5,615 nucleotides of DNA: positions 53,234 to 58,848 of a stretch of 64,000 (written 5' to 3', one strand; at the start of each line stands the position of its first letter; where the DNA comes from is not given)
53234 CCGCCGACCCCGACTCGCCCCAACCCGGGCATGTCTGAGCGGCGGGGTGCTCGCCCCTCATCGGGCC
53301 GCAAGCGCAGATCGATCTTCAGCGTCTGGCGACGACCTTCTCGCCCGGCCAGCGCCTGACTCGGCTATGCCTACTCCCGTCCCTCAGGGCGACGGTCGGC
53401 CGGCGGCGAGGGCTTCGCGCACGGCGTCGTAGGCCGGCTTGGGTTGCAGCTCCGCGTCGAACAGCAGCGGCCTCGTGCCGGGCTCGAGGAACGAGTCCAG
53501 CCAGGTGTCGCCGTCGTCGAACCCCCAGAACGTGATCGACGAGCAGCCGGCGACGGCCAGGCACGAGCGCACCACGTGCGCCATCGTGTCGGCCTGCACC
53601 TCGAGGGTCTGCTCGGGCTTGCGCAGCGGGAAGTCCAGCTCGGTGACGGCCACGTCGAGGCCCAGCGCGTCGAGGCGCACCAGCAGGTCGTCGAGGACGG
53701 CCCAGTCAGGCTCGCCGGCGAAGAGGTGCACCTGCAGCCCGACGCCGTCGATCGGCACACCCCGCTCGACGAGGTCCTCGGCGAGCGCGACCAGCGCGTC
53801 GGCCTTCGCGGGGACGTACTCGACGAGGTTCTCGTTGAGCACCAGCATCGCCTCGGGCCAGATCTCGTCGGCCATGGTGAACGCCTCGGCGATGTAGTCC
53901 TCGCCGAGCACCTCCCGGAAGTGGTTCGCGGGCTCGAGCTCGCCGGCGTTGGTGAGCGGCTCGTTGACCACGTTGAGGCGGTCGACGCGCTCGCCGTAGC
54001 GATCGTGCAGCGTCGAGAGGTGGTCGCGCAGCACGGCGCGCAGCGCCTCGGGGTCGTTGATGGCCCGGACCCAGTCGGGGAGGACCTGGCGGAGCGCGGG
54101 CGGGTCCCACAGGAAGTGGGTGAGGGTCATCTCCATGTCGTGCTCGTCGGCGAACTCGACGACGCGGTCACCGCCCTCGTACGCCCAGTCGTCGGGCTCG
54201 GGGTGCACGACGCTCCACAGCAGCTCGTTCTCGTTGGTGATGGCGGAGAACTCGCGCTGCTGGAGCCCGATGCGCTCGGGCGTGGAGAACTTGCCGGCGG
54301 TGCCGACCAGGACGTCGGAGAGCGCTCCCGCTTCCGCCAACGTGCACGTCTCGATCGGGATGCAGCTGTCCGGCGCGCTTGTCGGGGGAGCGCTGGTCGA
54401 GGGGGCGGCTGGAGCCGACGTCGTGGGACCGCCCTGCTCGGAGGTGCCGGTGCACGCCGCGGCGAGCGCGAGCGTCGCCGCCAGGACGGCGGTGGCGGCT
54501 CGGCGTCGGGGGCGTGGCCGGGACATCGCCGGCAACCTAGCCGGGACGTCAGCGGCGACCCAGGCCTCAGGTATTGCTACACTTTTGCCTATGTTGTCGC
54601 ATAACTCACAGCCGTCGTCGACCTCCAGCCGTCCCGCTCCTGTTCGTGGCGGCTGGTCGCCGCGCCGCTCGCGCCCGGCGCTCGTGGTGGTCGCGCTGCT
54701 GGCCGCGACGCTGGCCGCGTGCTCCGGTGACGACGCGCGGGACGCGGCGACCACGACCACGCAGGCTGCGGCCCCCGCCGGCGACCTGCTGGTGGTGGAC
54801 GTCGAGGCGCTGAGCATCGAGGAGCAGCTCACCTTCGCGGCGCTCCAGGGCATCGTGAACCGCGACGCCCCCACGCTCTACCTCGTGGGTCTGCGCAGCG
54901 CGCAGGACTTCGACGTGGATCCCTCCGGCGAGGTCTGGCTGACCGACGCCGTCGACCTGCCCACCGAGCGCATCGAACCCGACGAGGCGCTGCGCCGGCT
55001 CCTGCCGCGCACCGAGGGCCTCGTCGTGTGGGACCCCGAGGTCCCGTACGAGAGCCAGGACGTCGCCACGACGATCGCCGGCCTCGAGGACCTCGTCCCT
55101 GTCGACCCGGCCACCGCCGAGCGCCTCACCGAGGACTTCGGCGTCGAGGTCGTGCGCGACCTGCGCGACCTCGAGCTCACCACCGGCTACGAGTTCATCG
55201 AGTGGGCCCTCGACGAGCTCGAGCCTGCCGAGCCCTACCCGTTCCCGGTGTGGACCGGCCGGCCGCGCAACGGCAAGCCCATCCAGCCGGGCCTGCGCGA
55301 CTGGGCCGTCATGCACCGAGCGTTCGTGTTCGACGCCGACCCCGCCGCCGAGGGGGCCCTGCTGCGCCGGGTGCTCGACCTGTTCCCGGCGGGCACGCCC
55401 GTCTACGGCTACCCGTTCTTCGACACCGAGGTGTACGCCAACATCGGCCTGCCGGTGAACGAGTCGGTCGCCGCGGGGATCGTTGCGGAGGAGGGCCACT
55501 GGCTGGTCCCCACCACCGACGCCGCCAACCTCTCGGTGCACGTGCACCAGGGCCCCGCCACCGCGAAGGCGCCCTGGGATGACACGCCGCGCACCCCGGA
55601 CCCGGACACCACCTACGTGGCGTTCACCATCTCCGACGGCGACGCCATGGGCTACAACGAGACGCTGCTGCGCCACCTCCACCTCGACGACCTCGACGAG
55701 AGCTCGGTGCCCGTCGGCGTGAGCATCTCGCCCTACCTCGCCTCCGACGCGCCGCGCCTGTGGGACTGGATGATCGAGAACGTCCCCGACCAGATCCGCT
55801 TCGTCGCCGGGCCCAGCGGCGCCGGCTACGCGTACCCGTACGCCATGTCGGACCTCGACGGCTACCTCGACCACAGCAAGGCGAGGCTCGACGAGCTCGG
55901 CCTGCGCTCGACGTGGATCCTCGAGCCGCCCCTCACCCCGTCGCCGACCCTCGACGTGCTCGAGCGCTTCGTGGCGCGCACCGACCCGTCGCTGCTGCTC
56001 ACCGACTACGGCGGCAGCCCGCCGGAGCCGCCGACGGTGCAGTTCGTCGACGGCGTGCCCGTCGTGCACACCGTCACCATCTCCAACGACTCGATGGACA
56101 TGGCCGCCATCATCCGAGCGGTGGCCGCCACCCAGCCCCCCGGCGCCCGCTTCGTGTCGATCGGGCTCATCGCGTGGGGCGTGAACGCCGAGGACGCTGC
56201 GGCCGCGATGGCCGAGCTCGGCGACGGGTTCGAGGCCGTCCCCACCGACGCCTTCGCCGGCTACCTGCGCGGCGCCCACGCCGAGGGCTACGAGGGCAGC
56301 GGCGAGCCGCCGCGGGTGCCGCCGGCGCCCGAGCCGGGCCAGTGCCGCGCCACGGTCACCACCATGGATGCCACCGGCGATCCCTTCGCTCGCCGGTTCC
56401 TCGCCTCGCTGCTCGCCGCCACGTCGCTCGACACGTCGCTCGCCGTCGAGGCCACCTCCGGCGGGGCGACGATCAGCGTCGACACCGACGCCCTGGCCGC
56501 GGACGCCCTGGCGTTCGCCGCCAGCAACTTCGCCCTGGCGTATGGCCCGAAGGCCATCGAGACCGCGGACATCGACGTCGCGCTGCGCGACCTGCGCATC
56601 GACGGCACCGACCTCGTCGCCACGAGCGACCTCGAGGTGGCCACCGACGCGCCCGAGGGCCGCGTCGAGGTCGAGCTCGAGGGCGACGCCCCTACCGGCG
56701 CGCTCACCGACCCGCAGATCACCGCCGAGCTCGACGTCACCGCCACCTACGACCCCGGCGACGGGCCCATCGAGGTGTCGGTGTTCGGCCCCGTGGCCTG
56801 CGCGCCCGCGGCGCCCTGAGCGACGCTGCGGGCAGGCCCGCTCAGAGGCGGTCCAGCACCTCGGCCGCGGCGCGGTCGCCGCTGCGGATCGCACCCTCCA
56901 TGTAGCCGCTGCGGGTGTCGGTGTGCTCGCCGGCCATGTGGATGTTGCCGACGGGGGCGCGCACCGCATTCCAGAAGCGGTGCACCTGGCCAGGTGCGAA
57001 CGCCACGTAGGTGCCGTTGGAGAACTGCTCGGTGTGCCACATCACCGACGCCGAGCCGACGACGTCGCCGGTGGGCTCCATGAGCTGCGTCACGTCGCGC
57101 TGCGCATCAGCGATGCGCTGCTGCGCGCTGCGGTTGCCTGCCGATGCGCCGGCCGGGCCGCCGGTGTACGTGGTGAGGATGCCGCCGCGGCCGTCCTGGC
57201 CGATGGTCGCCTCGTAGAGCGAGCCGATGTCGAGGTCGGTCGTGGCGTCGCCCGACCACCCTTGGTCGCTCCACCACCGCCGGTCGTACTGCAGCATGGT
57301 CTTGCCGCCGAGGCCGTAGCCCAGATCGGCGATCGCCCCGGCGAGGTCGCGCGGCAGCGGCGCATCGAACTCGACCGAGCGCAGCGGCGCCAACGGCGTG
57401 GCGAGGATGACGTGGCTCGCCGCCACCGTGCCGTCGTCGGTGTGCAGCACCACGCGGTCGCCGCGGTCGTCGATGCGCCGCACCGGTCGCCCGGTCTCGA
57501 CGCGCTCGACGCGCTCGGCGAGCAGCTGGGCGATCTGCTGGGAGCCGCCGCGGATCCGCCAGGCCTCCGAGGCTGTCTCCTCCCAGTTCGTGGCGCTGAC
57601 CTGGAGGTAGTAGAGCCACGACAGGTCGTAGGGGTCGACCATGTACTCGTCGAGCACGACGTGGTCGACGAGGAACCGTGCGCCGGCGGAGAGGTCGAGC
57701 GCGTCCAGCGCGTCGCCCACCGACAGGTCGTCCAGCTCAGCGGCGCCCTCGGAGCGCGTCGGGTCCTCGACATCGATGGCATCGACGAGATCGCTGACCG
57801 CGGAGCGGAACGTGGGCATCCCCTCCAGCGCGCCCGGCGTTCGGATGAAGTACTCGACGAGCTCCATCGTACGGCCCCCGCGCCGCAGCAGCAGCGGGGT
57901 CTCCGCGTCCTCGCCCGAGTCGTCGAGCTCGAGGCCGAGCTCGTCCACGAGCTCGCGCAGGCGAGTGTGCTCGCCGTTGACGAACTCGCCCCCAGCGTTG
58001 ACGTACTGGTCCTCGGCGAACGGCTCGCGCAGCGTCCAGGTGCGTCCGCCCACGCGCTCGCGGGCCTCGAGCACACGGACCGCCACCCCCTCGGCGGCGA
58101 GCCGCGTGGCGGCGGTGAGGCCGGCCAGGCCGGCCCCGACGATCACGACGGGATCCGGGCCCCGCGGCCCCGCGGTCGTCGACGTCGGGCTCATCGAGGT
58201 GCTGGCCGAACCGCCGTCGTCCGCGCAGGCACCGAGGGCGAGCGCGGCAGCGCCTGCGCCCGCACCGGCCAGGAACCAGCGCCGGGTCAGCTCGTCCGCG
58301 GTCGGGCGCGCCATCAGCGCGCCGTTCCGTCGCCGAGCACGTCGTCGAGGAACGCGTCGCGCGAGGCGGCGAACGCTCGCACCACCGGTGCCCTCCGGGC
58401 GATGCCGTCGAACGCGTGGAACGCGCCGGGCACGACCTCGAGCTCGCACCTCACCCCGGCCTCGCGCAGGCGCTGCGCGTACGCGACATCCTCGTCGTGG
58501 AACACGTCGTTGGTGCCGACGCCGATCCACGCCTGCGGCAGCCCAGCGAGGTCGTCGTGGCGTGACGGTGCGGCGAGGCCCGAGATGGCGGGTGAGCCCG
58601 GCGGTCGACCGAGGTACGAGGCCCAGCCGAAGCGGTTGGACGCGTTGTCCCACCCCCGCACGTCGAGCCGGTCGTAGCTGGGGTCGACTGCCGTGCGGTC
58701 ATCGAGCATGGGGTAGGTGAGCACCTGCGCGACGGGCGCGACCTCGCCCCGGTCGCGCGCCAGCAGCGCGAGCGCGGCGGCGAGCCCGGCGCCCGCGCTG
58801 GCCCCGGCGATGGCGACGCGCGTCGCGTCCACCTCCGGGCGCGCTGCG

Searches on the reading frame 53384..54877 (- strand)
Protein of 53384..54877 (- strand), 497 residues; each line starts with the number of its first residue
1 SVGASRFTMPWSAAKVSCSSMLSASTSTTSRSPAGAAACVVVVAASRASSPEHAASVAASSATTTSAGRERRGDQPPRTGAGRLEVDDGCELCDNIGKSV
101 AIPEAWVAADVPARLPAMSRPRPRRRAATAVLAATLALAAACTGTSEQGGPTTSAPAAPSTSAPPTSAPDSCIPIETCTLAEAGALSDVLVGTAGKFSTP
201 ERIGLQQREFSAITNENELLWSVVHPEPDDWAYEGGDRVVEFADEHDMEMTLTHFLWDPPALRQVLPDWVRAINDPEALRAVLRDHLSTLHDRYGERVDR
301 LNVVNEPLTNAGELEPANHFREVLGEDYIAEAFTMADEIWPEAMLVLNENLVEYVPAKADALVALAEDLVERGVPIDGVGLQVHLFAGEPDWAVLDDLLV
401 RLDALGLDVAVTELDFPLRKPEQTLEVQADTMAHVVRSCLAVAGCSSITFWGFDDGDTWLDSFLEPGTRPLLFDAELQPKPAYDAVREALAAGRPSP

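Call 17: search_protein_families(library=pfam, proteins=[window:53384-54877:-], max_evalue=0.001)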
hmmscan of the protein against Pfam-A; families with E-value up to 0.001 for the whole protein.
window:53384-54877:- (497 aa): 1 family
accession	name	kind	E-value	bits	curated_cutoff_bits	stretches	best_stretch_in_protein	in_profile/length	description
PF00331.26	Glyco_hydro_10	-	1.1e-67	229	22.1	1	201-488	27-310/311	Glycosyl hydrolase family 10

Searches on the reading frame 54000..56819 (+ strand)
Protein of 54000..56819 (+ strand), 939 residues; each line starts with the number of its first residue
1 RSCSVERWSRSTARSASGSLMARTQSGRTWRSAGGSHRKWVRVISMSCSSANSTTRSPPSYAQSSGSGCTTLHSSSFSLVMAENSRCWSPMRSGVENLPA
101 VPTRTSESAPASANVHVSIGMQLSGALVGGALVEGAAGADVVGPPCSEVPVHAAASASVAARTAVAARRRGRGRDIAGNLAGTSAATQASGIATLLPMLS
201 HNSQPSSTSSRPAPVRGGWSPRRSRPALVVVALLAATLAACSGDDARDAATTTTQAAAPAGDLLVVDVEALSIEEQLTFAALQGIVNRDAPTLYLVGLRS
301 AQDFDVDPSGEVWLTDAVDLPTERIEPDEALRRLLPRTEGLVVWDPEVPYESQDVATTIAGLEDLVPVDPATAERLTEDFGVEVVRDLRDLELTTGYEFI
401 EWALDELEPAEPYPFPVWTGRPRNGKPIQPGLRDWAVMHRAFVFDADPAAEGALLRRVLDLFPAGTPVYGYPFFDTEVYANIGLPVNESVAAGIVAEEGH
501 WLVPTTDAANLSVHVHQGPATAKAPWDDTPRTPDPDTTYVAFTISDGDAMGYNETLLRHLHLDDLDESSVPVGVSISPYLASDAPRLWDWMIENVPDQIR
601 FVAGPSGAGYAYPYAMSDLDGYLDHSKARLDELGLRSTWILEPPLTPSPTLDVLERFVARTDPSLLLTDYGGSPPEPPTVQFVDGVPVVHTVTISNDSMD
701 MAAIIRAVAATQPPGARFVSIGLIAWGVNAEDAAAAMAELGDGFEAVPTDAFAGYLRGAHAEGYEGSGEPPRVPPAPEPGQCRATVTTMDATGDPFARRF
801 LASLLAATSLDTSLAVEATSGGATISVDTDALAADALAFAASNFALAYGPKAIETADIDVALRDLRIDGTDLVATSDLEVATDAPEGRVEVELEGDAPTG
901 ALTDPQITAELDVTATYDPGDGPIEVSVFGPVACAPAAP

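Call 17: search_protein_families(library=pfam, proteins=[window:54000-56819:+], max_evalue=0.001)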
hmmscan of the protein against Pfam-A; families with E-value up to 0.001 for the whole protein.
window:54000-56819:+ (939 aa): 4 families
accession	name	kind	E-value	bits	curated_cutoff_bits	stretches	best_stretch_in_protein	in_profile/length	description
PF14323.11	GxGYxYP_C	-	2.7e-22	80.2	27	1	537-754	2-239/242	GxGYxYP putative glycoside hydrolase C-terminal domain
PF20957.2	GxGYxYP_N_2nd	-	1.7e-10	41.3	24.5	1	339-408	2-65/68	GxGYxYP_N second domain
PF20958.2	GxGYxYP_N_3rd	-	7.9e-08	32.8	24.4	1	428-514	12-89/91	GxGYxYP third domain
PF16216.10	GxGYxYP_N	-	1.8e-06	28.1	23.9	1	263-316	2-48/72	GxGYxYP_N 1st domain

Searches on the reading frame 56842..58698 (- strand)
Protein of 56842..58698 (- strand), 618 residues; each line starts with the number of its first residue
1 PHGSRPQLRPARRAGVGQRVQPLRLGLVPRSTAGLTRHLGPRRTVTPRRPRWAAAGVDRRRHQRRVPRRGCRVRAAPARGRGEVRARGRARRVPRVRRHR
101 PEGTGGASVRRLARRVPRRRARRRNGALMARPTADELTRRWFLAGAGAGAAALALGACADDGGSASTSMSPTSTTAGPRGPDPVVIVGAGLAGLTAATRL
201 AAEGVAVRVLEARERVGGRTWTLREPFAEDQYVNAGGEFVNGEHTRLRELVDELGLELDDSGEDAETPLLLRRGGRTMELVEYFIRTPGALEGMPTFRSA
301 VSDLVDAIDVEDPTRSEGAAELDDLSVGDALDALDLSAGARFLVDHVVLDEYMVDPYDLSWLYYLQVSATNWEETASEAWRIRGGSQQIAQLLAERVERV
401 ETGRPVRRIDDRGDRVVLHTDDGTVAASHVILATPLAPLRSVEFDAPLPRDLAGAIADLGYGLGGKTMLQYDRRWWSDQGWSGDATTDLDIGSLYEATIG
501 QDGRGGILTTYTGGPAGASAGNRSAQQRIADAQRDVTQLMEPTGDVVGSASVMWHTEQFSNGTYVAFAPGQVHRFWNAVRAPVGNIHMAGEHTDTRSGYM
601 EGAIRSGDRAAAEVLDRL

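Call 17: search_protein_families(library=pfam, proteins=[window:56842-58698:-], max_evalue=0.001)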
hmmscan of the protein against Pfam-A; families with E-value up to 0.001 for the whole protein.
window:56842-58698:- (618 aa): 13 families
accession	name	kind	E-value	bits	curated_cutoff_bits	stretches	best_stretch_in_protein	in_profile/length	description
PF01593.30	Amino_oxidase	-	1.4e-63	216.2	19.8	1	191-615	1-443/443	Flavin containing amine oxidoreductase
PF13450.12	NAD_binding_8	-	1.3e-11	45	21.9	1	186-254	1-68/68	NAD(P)-binding Rossmann-like domain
PF01266.30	DAO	-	5.7e-09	36.4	27.9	1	184-221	2-40/353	FAD dependent oxidoreductase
PF07992.20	Pyr_redox_2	-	3.6e-07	30.3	26.1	1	184-221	3-35/291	Pyridine nucleotide-disulphide oxidoreductase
PF00890.30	FAD_binding_2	-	5.9e-06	26.2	20.4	1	184-220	2-38/414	FAD binding domain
PF01946.23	Thi4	-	6.1e-06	26.1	26.2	1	184-222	20-59/235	Thi4 family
PF12831.13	FAD_oxidored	-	1.1e-05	25.4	27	1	184-230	2-49/416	FAD dependent oxidoreductase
PF01494.25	FAD_binding_3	-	3.6e-05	23.6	22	1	183-214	3-34/349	FAD binding domain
PF13454.12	NAD_binding_9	-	5.6e-05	23.6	21.8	0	185-222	1-42/155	FAD-NAD(P)-binding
PF03486.20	HI0933_like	-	9.5e-05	22.4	50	0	184-217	3-36/244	HI0933-like protein Rossmann domain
PF13738.12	Pyr_redox_3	-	0.0001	22.1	30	0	185-214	1-31/305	Pyridine nucleotide-disulphide oxidoreductase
PF05834.18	Lycopene_cycl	-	0.0002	21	23.4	0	184-223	2-46/380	Lycopene cyclase protein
PF10518.14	TAT_signal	-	0.00031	21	22.7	1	137-156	2-21/21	TAT (twin-arginine translocation) pathway signal sequence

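Call 21: search_protein_families(library=ncbifam, proteins=[window:56842-58698:-], max_evalue=0.001)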
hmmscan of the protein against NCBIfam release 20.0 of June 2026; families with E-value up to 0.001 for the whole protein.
window:56842-58698:- (618 aa): 45 families (the best 25 are shown)
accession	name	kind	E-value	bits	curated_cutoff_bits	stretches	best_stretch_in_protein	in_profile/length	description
TIGR03467.1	HpnE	equivalog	3e-22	79.5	283.05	2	184-267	1-83/430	hydroxysqualene dehydroxylase HpnE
NF045637.1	carotdesatCrtDProt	equivalog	9.5e-14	50.8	580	1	184-260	1-73/485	1-hydroxycarotenoid 3,4-desaturase CrtD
NF005560.0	PRK07233.1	equivalog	1.3e-13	50.6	252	1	184-257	3-73/435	hypothetical protein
TIGR02734.1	crtI_fam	subfamily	2.4e-10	39.7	238.1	1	184-224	1-41/504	phytoene desaturase family protein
TIGR00562.1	proto_IX_ox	equivalog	4.3e-10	38.8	97.85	1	184-279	5-100/470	protoporphyrinogen oxidase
TIGR02732.1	zeta_caro_desat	equivalog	4.5e-10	39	622.15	1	184-299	2-113/474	9,9'-di-cis-zeta-carotene desaturase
NF008841.0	PRK11883.1-1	equivalog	1.2e-09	37.7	517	1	184-307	6-122/453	protoporphyrinogen oxidase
NF053546.1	violacein_VioA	equivalog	1.7e-09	37.5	600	1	184-257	2-78/411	flavin-dependent violacein biosynthesis tryptophan-2 monooxygenase VioA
NF005547.0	PRK07208.1-3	equivalog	1.2e-08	34.1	380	1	184-254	7-74/465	hypothetical protein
NF058655.1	CrtID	equivalog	7.8e-08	31.6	640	1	184-224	1-41/478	bifunctional phytoene desaturase/3,4-desaturase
NF005548.0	PRK07208.1-4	equivalog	1.3e-07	30.7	389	1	183-223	5-45/488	hypothetical protein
TIGR02733.1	desat_CrtD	equivalog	1.3e-07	30.7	549.7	1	184-225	4-46/492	C-3',4' desaturase CrtD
TIGR02731.1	phytoene_desat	equivalog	2.8e-07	29.6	569.4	1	184-257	2-73/453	15-cis-phytoene desaturase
NF045663.1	diclust_near_Sec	equivalog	8.8e-07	27.4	530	1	175-239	100-164/759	pyridine nucleotide-disulfide oxidoreductase/dicluster-binding protein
TIGR03197.1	MnmC_Cterm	equivalog_domain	1.6e-06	27.5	174.2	1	184-217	2-35/400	FAD-dependent 5-carboxymethylaminomethyl-2-thiouridine(34) oxidoreductase MnmC1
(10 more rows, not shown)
